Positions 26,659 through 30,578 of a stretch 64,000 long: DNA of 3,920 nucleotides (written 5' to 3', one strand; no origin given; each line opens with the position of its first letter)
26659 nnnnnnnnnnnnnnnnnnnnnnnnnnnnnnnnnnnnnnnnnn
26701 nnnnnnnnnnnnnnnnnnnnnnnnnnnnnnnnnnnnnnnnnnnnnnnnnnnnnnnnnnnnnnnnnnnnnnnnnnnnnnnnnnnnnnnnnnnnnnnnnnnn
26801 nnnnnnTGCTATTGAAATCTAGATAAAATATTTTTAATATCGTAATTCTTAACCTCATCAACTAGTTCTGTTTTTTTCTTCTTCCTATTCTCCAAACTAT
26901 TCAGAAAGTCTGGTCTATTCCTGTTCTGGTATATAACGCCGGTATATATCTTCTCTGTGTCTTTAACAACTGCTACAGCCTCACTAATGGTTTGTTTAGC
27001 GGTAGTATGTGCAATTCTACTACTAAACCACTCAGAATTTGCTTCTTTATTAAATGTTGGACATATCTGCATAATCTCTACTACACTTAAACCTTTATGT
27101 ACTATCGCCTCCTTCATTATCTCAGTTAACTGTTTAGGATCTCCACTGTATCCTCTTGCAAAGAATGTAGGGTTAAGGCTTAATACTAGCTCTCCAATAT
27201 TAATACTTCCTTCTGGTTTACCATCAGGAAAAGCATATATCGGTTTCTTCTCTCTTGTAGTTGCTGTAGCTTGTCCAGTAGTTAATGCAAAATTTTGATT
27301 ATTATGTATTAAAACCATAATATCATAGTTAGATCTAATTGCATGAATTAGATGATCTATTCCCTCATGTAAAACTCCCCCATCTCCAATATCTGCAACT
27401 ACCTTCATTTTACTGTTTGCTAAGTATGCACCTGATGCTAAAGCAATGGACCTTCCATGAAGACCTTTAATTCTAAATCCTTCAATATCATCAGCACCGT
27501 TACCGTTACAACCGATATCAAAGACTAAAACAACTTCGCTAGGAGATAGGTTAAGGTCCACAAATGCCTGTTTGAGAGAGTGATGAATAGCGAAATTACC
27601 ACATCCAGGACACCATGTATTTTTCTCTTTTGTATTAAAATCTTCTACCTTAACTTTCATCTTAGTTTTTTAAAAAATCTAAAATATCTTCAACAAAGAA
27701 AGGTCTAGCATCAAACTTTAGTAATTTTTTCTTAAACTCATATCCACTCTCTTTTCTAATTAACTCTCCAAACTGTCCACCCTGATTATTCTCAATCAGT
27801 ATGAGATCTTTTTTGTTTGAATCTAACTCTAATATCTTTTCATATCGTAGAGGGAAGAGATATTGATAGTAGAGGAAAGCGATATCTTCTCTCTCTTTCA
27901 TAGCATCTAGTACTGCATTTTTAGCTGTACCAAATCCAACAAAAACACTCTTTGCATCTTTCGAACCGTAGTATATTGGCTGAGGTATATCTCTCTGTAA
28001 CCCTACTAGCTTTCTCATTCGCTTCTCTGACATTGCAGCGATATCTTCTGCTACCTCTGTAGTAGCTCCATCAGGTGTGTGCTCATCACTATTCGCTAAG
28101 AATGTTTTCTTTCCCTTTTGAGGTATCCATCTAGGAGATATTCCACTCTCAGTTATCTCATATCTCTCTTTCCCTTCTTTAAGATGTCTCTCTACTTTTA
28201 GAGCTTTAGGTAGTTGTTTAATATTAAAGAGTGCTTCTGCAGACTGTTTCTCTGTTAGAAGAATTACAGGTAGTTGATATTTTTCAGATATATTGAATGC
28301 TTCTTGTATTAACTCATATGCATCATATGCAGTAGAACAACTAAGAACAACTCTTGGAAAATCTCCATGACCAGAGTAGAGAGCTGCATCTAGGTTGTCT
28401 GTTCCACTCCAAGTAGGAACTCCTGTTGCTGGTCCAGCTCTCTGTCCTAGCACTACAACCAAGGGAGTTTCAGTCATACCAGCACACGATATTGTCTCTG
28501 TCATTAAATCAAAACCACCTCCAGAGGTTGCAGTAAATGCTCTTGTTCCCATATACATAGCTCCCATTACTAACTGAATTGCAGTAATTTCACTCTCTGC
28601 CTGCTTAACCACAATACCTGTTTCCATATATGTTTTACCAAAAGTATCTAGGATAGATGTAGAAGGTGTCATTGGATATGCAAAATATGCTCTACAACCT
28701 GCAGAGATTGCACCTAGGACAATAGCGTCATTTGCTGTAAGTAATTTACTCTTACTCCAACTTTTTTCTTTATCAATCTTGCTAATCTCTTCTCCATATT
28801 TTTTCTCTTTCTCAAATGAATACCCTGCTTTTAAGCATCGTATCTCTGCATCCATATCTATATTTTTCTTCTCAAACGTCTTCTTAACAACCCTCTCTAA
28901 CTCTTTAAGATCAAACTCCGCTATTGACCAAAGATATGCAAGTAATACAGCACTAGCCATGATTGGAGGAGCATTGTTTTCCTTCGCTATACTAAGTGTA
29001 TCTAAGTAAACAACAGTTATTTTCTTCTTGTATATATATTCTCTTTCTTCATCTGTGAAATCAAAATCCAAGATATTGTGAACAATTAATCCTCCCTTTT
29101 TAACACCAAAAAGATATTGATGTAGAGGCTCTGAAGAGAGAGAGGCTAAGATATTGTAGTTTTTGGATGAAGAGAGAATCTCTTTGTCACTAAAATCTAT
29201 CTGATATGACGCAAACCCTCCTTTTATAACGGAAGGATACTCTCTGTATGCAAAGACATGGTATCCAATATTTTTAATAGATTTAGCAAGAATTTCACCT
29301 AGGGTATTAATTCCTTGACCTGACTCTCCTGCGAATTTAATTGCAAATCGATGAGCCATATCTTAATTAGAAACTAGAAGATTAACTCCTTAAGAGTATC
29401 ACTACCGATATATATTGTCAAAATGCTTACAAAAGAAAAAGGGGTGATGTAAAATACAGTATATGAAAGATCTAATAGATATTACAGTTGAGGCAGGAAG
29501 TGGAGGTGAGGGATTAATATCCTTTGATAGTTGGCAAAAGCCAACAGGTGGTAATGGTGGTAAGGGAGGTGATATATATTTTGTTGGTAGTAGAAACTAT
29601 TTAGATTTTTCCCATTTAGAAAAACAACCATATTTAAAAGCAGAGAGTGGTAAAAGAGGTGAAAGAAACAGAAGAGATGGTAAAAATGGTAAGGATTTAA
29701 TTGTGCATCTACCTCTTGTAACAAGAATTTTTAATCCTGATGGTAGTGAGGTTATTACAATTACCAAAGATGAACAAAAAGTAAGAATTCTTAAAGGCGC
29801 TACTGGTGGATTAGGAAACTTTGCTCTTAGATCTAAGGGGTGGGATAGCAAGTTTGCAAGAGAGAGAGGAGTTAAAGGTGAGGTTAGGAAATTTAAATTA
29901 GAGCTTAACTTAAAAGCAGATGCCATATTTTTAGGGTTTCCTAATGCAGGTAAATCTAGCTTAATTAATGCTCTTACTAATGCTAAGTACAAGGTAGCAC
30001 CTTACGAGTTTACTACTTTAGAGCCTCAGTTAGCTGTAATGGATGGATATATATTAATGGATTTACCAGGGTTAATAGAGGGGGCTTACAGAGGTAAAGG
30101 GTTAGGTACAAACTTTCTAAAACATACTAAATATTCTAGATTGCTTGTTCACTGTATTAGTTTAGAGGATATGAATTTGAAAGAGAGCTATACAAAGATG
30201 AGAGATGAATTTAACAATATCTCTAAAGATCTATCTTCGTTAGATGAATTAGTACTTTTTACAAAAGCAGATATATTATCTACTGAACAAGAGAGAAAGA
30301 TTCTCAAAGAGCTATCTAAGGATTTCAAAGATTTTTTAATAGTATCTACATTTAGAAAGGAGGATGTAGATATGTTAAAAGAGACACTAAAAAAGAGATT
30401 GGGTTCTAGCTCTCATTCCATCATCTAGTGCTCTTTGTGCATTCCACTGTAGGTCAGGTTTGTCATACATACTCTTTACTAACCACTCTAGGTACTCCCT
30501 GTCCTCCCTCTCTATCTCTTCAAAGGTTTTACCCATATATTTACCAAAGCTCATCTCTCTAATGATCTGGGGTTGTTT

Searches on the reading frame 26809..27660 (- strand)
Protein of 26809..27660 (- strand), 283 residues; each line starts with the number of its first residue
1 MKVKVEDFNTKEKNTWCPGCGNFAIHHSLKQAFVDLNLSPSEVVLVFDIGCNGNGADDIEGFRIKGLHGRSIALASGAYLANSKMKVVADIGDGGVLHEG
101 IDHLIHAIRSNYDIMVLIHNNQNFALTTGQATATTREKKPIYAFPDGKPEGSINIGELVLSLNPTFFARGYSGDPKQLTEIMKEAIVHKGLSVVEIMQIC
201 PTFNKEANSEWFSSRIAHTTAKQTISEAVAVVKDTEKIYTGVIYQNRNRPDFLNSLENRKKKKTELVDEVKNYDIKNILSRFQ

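Call 57: search_protein_families(library=ncbifam, proteins=[window:26809-27660:-], max_evalue=0.00001)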
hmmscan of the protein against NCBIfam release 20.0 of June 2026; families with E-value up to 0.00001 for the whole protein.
window:26809-27660:- (283 aa): 9 families
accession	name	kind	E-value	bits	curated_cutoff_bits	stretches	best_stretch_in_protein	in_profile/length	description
NF008820.0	PRK11866.1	equivalog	3.4e-68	230.1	402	1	2-278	3-283/287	2-oxoacid ferredoxin oxidoreductase subunit beta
TIGR02177.1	PorB_KorB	subfamily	2e-67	227.7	261.9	1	15-266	2-266/286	2-oxoacid:acceptor oxidoreductase, beta subunit, pyruvate/2-ketoisovalerate family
NF008821.0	PRK11869.1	equivalog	2.3e-62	210.5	438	1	12-279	12-281/286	2-oxoacid ferredoxin oxidoreductase subunit beta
NF041171.1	Oxoac_fdxbeta_Archa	equivalog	7.2e-58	196.2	423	1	14-247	3-251/296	2-oxoacid:ferredoxin oxidoreductase subunit beta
NF007207.0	PRK09628.1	equivalog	1.5e-32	113.4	364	1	13-263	15-269/277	2-oxoglutarate ferredoxin oxidoreductase subunit beta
TIGR03336.1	IOR_alpha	equivalog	8.8e-20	70.5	650.9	1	15-218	357-549/595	indolepyruvate ferredoxin oxidoreductase subunit alpha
NF005470.0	PRK07064.1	equivalog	6.4e-06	25.5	495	0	66-139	407-479/552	thiamine pyrophosphate-binding protein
NF005712.0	PRK07524.1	subfamily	6.4e-06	24.9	500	0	69-124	411-465/536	5-guanidino-2-oxopentanoate decarboxylase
NF008819.1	PRK11865.1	equivalog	6.8e-06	25.5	405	0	71-204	74-216/300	pyruvate synthase subunit PorB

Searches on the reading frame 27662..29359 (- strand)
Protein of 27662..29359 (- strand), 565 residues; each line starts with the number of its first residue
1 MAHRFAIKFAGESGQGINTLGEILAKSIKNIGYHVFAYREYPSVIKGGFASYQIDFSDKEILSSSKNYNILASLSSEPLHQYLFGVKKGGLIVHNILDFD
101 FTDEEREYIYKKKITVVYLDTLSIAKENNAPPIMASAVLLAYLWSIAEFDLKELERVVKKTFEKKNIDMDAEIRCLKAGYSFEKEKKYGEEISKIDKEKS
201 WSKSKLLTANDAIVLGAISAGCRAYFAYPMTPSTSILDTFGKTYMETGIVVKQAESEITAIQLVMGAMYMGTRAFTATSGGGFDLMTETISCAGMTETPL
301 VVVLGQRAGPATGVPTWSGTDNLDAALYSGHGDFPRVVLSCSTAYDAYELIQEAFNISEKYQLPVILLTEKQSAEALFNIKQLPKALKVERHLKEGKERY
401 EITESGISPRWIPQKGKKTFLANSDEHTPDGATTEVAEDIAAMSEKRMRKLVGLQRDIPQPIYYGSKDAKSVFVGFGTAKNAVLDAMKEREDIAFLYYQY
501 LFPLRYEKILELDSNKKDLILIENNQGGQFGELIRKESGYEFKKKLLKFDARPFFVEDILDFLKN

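Call 57: search_protein_families(library=ncbifam, proteins=[window:27662-29359:-], max_evalue=0.00001)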
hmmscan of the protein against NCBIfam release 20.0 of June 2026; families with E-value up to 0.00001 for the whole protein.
window:27662-29359:- (565 aa): 16 families
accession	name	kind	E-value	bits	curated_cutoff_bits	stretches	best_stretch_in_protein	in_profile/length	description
TIGR03710.1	OAFO_sf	subfamily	2.7e-149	498.4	482.75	1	5-561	2-559/561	2-oxoacid:acceptor oxidoreductase subunit alpha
NF041170.1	Oxoac_fdxalpha_Archa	equivalog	2.6e-104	349.8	800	2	133-564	167-620/636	2-oxoacid:ferredoxin oxidoreductase subunit alpha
NF006412.0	PRK08659.1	equivalog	8.3e-63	212.8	411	1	202-563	3-373/378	2-oxoacid:acceptor oxidoreductase subunit alpha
NF005507.0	PRK07119.1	subfamily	5.7e-47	160.2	399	1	203-534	3-315/352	3-methyl-2-oxobutanoate dehydrogenase subunit VorB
NF007206.0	PRK09627.1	equivalog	1.3e-41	142.8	579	1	208-564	7-373/375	2-oxoglutarate synthase subunit alpha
TIGR03336.1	IOR_alpha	equivalog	1.4e-20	73.2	650.9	1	204-399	2-192/595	indolepyruvate ferredoxin oxidoreductase subunit alpha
NF006232.0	PRK08366.1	equivalog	1.5e-16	60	646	1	204-539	7-339/394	2-ketoisovalerate ferredoxin oxidoreductase subunit alpha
NF040682.1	PorA_Arch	equivalog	2e-15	56.7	550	1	204-525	3-321/387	pyruvate synthase subunit PorA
NF007201.0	PRK09622.1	equivalog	4.5e-13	48.9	590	1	226-366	32-168/405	2-oxoacid:ferredoxin oxidoreductase subunit alpha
NF006233.0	PRK08367.1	equivalog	1.1e-12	47.5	625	1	205-319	5-120/394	pyruvate ferredoxin oxidoreductase subunit alpha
NF006275.0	PRK08441.1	equivalog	4.2e-11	42.7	216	1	6-148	4-144/185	2-oxoglutarate-acceptor oxidoreductase subunit OorC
NF045764.1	PhenlGlyoxDHPadG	equivalog_domain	7.4e-09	34.6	700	1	209-372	7-168/398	NADH-dependent phenylglyoxylate dehydrogenase subunit alpha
NF006323.0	PRK08537.1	equivalog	2.7e-08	33.4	235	1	5-184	3-179/181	2-oxoacid:ferredoxin oxidoreductase subunit gamma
TIGR02175.1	PorC_KorC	subfamily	1.8e-07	31.1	81.1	1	6-181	3-173/177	2-oxoacid:acceptor oxidoreductase, gamma subunit, pyruvate/2-ketoisovalerate family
NF040683.1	PorC_Meth_Thtga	equivalog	4.9e-07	29.6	270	1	6-181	3-171/177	pyruvate synthase subunit PorC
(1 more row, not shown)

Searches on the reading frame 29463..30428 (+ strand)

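Call 57: search_protein_families(library=ncbifam, proteins=[window:29463-30428:+], max_evalue=0.00001)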
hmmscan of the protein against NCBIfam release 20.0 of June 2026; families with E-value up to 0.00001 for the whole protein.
window:29463-30428:+ (321 aa): 14 families
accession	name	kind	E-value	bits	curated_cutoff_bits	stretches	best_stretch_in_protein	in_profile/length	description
TIGR02729.1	Obg_CgtA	equivalog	1.7e-78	264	280.25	1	3-311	3-326/329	Obg family GTPase CgtA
NF008956.1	PRK12299.1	equivalog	3.8e-78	262.7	300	1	3-313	4-325/327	GTPase ObgE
NF008955.0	PRK12297.1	equivalog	8.8e-77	258.8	406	1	2-315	4-330/429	GTPase ObgE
NF008954.1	PRK12296.1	equivalog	7.9e-58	196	377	1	3-308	6-334/470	GTPase ObgE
NF007171.0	PRK09602.1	subfamily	1.5e-14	53.7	387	1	198-233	77-112/397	YchF-related putative GTPase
TIGR00092.1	TIGR00092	equivalog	5e-11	42.3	279.2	0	156-193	7-45/368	redox-regulated ATPase YchF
NF000908.1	PRK00089.1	equivalog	1.6e-10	40.8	237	1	156-315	8-169/291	GTPase Era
TIGR03596.1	GTPase_YlqF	equivalog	2.4e-10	40.2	208.2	1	148-205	115-174/276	ribosome biogenesis GTPase YlqF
TIGR03156.1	GTP_HflX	equivalog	1.7e-09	37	216.75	1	156-313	194-351/351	GTPase HflX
NF008280.0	PRK11058.1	equivalog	8.9e-09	34.6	441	1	156-315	202-363/426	ribosome rescue GTPase HflX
TIGR03597.1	GTPase_YqeH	equivalog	1.1e-07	31.4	297.4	1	143-209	148-220/361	ribosome biogenesis GTPase YqeH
TIGR03598.1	GTPase_YsxC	equivalog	3.1e-07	30.3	124.45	1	151-309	18-185/186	ribosome biogenesis GTP-binding protein YihA/YsxC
NF003255.0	PRK04213.1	equivalog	8.2e-07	28.5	164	0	149-204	7-62/204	GTP-binding protein EngB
TIGR03918.1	GTP_HydF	equivalog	3.5e-06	26.1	325.55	1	156-315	12-169/392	[FeFe] hydrogenase H-cluster maturation GTPase HydF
